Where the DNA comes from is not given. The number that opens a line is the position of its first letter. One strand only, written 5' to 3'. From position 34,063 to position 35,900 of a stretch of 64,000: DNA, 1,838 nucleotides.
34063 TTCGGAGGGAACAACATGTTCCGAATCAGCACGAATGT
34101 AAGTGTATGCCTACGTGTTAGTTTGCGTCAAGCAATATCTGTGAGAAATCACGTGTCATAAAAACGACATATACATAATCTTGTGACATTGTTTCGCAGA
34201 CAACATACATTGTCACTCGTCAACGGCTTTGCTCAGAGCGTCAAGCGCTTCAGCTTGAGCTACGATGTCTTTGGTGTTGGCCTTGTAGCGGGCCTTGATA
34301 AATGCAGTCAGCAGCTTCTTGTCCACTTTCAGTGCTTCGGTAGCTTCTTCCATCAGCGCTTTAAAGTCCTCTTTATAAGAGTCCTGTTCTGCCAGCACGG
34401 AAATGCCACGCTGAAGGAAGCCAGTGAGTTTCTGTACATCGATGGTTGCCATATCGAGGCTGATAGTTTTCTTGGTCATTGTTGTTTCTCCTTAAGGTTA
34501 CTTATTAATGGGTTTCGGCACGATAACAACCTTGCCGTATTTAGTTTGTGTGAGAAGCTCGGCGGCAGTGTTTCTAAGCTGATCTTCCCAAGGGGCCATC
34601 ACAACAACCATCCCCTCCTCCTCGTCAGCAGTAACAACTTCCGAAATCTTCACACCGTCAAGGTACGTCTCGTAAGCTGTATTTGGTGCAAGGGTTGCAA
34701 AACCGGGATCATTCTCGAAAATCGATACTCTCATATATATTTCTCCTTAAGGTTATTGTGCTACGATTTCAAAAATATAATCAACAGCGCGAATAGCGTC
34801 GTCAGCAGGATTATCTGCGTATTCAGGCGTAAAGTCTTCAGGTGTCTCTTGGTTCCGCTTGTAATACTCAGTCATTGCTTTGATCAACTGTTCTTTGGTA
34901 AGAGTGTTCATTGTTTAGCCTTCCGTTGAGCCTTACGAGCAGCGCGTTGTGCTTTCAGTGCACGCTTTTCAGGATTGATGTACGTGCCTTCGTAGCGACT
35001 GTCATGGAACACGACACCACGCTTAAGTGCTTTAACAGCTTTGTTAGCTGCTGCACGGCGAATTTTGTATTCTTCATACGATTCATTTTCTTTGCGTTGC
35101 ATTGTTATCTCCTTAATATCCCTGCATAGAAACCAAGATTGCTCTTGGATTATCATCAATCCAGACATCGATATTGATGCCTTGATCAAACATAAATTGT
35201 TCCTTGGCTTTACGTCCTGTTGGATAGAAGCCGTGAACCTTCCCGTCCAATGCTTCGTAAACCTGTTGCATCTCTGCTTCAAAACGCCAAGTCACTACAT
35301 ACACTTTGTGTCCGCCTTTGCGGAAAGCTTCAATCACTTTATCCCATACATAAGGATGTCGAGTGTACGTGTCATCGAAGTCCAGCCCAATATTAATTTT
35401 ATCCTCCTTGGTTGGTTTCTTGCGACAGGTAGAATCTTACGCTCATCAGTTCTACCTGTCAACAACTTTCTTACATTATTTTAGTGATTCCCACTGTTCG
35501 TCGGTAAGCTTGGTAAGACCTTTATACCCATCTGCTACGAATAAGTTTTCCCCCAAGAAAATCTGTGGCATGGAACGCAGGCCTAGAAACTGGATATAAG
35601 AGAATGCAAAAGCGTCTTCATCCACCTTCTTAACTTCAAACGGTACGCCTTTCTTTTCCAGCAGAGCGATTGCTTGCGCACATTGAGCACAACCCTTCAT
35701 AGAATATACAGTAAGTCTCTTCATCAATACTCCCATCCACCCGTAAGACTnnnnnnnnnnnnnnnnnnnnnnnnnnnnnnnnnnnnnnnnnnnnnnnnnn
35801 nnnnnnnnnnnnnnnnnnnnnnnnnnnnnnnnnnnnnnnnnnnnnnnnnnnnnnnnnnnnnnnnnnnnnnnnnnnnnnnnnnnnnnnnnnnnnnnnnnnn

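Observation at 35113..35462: Miniature HAD phosphatase that seems to require an AUU start codon, behind a promoter buried in a perfect 11-bp inverted repeat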

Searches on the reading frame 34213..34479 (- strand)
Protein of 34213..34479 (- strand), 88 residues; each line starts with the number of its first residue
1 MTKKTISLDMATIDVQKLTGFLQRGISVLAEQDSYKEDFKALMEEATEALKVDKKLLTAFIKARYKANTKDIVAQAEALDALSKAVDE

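Call 59: search_protein_families(library=pfam, proteins=[window:34213-34479:-], max_evalue=0.01)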
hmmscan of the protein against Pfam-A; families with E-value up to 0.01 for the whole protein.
window:34213-34479:- (88 aa): 1 family
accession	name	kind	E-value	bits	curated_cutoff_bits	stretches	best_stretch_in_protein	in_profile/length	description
PF17925.6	TetR_C_20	-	0.0023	18.6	26.5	1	34-84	3-53/107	Tetracyclin repressor-like, C-terminal domain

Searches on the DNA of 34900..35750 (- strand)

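Call 3: search_dna_similar(query=window:34900-35750:-, collection=phages, mode=near, max_rows=40)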
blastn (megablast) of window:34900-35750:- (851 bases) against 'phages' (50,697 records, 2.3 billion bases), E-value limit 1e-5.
No match.

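Call 6: search_dna_similar(query=window:34900-35750:-, collection=phages, mode=distant, max_rows=40)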
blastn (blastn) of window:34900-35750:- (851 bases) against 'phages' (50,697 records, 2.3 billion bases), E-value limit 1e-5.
No match.

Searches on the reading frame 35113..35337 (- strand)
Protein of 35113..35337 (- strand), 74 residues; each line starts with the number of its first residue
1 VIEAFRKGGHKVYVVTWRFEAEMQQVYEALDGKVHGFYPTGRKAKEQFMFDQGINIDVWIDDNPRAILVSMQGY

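Call 8: search_protein_families(library=pfam, proteins=[window:35116-35337:-], max_evalue=10)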
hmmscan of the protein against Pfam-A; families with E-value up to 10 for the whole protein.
seq(74 aa): 0 families

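Call 61: find_encoding_contigs(protein=window:35113-35337:-, flank=3000, max_places=10)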
Protein window:35113-35337:- (74 aa): no gene with exactly this product is on record in the collection.
